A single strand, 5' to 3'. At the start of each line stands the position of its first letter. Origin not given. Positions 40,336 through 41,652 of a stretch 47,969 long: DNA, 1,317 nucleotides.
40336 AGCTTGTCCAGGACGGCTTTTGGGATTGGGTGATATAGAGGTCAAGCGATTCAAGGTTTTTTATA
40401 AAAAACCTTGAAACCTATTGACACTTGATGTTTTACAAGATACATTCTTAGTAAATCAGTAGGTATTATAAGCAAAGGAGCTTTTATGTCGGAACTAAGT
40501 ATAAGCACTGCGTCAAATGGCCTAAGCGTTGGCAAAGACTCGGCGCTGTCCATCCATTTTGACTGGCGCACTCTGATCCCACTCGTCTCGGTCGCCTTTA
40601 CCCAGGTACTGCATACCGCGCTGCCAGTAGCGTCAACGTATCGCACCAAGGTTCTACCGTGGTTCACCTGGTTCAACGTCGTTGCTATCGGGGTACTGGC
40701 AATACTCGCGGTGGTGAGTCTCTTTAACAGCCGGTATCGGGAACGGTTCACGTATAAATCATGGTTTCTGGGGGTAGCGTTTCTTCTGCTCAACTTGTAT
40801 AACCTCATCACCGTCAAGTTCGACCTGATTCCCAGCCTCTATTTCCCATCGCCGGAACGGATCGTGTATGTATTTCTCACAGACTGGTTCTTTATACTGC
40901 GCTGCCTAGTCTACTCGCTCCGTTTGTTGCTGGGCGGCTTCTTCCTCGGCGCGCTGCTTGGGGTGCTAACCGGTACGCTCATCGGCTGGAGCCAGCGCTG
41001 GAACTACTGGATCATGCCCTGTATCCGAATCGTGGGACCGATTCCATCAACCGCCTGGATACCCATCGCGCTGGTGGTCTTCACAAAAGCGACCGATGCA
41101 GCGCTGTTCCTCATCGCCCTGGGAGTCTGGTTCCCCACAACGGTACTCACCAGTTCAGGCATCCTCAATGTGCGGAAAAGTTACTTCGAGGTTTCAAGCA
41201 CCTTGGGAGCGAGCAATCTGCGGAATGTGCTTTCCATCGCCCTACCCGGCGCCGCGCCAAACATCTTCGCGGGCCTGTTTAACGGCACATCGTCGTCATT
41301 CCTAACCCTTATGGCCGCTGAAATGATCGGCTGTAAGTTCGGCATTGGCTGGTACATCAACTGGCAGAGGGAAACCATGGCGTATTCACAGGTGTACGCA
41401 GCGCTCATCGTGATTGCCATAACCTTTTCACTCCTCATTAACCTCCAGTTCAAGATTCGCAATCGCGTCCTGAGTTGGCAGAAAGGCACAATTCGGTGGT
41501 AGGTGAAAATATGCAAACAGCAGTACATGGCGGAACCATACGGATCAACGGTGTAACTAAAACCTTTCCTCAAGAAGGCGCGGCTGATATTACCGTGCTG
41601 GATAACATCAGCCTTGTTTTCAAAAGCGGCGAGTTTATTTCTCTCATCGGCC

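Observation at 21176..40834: The same operator + promoter + SD + permease 5' module is present three times, each heading a sulfur cassette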

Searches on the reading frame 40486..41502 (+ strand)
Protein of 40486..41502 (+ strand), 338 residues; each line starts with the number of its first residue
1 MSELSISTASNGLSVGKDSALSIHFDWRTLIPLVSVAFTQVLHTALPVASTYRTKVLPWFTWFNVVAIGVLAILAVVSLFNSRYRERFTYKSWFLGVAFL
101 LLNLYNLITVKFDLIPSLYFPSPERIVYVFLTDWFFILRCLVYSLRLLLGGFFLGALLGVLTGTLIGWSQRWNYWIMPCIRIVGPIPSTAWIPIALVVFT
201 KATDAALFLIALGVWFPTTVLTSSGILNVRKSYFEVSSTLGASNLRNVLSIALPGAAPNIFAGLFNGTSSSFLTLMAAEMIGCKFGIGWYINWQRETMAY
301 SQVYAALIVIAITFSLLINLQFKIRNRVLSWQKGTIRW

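Call 7: search_protein_families(library=pfam, proteins=[window:40486-41502:+])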
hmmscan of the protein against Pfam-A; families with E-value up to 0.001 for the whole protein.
window:40486-41502:+ (338 aa): 1 family
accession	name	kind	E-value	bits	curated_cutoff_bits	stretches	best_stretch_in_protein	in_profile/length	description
PF00528.27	BPD_transp_1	-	1.7e-18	67.4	26.4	1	156-320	2-173/184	Binding-protein-dependent transport system inner membrane component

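Call 10: find_encoding_contigs(protein=window:40486-41502:+, flank=10000, max_places=10)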
Protein window:40486-41502:+ (338 aa): no gene with exactly this product is on record in the collection.

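Call 11: find_homologous_proteins(query=window:40486-41502:+, max_evalue=1e-20)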
Query window:40486-41502:+ (338 aa): 904 proteins with E <= 1e-20 among 8000 candidates; the best 120 are listed.
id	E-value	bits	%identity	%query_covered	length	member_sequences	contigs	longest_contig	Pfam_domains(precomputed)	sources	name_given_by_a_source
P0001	1.3e-211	720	98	100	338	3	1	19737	PF00528.28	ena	-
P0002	7.0e-209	711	97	100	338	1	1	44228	PF00528.28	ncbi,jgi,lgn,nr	ncbi:MAG: ABC transporter permease subunit [Treponema sp.]|jgi:NitT/TauT family transport system per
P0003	5.9e-208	708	98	97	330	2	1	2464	PF00528.28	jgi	jgi:NitT/TauT family transport system permease protein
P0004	6.9e-208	708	95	100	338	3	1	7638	PF00528.28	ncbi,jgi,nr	ncbi:MAG: ABC transporter permease subunit [Treponema sp.]|jgi:NitT/TauT family transport system per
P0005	6.2e-177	606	83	96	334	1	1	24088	PF00528.28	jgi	jgi:NitT/TauT family transport system permease protein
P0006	1.8e-176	604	81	100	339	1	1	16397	PF00528.28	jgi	jgi:NitT/TauT family transport system permease protein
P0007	3.4e-175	600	83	94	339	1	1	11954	PF00528.28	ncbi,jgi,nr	ncbi:MAG: ABC transporter permease subunit [Treponema sp.]|jgi:NitT/TauT family transport system per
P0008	2.8e-174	597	79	100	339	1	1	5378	PF00528.28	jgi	jgi:NitT/TauT family transport system permease protein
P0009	1.7e-172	591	78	100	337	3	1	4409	PF00528.28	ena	-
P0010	6.5e-171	586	80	96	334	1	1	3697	PF00528.28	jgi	jgi:NitT/TauT family transport system permease protein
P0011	1.5e-170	585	79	100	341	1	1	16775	PF00528.28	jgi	jgi:NitT/TauT family transport system permease protein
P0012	1.1e-169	582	78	100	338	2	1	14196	PF00528.28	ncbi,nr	ncbi:MAG: ABC transporter permease subunit [Spirochaetaceae bacterium]|nr:ABC transporter permease s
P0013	8.3e-169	579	79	97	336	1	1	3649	PF00528.28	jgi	jgi:NitT/TauT family transport system permease protein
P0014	1.1e-168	579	78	100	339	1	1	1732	PF00528.28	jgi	jgi:NitT/TauT family transport system permease protein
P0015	1.7e-167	575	81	95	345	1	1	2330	PF00528.28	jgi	jgi:NitT/TauT family transport system permease protein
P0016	4.4e-167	574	80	96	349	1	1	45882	PF00528.28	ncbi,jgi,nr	ncbi:MAG: ABC transporter permease subunit [Treponema sp.]|jgi:NitT/TauT family transport system per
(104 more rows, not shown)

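Call 12: find_encoding_contigs(protein=P0002, flank=10000, max_places=4)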
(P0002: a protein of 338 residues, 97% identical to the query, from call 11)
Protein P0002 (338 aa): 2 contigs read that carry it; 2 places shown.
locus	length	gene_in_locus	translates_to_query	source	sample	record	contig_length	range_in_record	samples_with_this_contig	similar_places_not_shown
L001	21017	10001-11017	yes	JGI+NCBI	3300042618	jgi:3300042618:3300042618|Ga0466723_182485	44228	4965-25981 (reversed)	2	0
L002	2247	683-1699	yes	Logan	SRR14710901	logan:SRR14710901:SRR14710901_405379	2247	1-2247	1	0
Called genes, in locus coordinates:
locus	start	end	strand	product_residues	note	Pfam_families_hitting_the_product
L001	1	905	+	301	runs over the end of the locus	PF00005:ABC_tran, PF13304:AAA_21 (faint), PF00004:AAA (faint)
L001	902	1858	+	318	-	PF00291:PALP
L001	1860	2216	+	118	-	-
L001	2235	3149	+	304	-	PF00291:PALP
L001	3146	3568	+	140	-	PF01398:JAB, PF14464:Prok-JAB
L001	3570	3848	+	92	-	PF02597:ThiS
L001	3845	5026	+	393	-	PF00899:ThiF, PF00581:Rhodanese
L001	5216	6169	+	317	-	PF19307:SrpI-like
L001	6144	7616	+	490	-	PF00266:Aminotran_5, PF00155:Aminotran_1_2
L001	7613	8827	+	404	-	PF01053:Cys_Met_Meta_PP, PF00155:Aminotran_1_2, PF01212:Beta_elim_lyase (weak), PF00266:Aminotran_5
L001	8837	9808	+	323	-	PF00132:Hexapep (faint)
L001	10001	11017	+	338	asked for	PF00528:BPD_transp_1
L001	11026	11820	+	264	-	PF00005:ABC_tran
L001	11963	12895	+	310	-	PF13379:NMT1_2, PF09084:NMT1, PF12974:Phosphonate-bd (weak)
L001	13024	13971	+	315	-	PF00291:PALP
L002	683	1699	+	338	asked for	PF00528:BPD_transp_1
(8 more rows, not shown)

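Call 13: find_encoding_contigs(protein=P0001, flank=10000, max_places=4)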
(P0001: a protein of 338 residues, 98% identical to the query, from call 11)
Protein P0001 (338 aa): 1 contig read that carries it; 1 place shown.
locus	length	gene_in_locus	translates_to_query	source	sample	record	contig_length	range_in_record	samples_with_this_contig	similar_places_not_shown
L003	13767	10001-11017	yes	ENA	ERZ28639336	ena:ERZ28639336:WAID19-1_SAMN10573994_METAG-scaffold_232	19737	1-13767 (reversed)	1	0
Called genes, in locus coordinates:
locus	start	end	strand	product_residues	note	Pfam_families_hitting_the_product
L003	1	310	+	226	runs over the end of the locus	PF00528:BPD_transp_1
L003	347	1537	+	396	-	PF00155:Aminotran_1_2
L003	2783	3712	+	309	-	PF00291:PALP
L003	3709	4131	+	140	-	PF01398:JAB, PF14464:Prok-JAB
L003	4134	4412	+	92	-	PF02597:ThiS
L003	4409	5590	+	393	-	PF00899:ThiF, PF00581:Rhodanese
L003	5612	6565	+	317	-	PF19307:SrpI-like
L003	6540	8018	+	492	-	PF00266:Aminotran_5, PF00155:Aminotran_1_2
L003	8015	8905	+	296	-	PF01053:Cys_Met_Meta_PP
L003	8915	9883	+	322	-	PF00132:Hexapep (faint)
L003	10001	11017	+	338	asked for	PF00528:BPD_transp_1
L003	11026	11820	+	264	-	PF00005:ABC_tran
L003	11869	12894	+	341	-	PF13379:NMT1_2, PF09084:NMT1, PF12974:Phosphonate-bd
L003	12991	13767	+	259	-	?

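Call 14: find_encoding_contigs(protein=P0016, flank=10000, max_places=4)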
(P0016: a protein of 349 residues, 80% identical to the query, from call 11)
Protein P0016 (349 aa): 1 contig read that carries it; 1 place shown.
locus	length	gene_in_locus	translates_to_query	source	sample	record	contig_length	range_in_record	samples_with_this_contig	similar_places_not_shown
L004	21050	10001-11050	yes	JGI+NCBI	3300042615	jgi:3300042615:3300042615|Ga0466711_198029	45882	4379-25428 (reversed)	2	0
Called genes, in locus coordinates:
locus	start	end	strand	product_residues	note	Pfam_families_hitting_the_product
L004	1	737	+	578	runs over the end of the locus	PF00501:AMP-binding, PF13193:AMP-binding_C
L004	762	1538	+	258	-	PF13749:HATPase_c_4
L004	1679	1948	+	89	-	-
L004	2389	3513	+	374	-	-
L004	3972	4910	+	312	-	PF00528:BPD_transp_1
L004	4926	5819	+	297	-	PF00528:BPD_transp_1 (weak)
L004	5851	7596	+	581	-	-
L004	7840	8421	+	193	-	-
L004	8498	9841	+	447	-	PF00285:Citrate_synt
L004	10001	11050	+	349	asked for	PF00528:BPD_transp_1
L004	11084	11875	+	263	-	PF00005:ABC_tran, PF13401:AAA_22 (weak)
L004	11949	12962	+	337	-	PF13379:NMT1_2, PF09084:NMT1, PF12974:Phosphonate-bd (weak)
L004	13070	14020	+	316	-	PF00291:PALP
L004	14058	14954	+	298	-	PF04055:Radical_SAM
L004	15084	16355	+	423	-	PF00148:Oxidored_nitro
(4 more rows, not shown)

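Call 22: find_related_loci(query=window:40486-41502:+, collection=genome_contigs, flank=10000)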
Query window:40486-41502:+ (338 aa) in genome_contigs; peptide patterns used: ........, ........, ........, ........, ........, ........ (x = any residue, [..] = any of these).
343 stretches matched a pattern; 313 encode a relative of the query (tblastn E <= 1e-3); the best 80 are kept; 80 distinct loci.
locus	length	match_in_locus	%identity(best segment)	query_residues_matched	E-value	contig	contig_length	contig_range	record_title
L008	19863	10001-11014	97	1-338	0e+0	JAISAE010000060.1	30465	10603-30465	MAG: Treponema sp. isolate Gx481_bin13 k119_2065206, whole genome shotgun sequence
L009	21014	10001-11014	97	1-338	0e+0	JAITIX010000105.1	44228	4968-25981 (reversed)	MAG: Treponema sp. isolate Pcl387_bin137 k119_3007757, whole genome shotgun sequence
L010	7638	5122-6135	95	1-338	0e+0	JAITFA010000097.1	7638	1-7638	MAG: Treponema sp. isolate Nm470_bin84 k119_4633532, whole genome shotgun sequence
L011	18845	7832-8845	94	1-338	0e+0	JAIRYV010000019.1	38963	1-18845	MAG: Treponema sp. isolate Gsp477_bin62 k119_3689413, whole genome shotgun sequence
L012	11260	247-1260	78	1-338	4e-166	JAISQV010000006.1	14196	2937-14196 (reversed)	MAG: Spirochaetaceae bacterium isolate Kf353_bin19 k119_1540695, whole genome shotgun sequence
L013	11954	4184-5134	83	22-338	9e-165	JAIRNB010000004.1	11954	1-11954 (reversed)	MAG: Treponema sp. isolate Cd354_bin128 k119_652264, whole genome shotgun sequence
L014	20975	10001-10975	80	14-338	4e-162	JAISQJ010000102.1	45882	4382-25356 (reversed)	MAG: Treponema sp. isolate Kf353_bin129 k119_2051438, whole genome shotgun sequence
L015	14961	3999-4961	80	18-338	7e-161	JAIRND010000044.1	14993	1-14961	MAG: Treponema sp. isolate Cd354_bin14 k119_103970, whole genome shotgun sequence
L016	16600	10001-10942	76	25-338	4e-160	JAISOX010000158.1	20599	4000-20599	MAG: Treponema sp. isolate Iy174_bin62 k119_1885903, whole genome shotgun sequence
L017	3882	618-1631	71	5-338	3e-165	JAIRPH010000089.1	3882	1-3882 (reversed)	MAG: Spirochaetaceae bacterium isolate Cf509_bin31 k119_2095873, whole genome shotgun sequence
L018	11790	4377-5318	75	25-338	3e-159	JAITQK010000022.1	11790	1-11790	MAG: Treponema sp. isolate Pq454_bin73 k119_1680694, whole genome shotgun sequence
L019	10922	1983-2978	77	5-338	4e-159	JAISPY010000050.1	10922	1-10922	MAG: Treponema sp. isolate Kf353_bin104 k119_3324380, whole genome shotgun sequence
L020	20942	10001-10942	76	25-338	2e-157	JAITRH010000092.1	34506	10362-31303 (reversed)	MAG: Treponema sp. isolate Roe453_bin17 k119_3309770, whole genome shotgun sequence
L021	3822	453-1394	75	25-338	7e-163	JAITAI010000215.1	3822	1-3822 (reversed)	MAG: Treponema sp. isolate Ncb351_bin4 k119_3500024, whole genome shotgun sequence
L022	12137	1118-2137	71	3-338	2e-154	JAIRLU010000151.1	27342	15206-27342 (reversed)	MAG: Treponema sp. isolate Cc175_bin63 k119_2391650, whole genome shotgun sequence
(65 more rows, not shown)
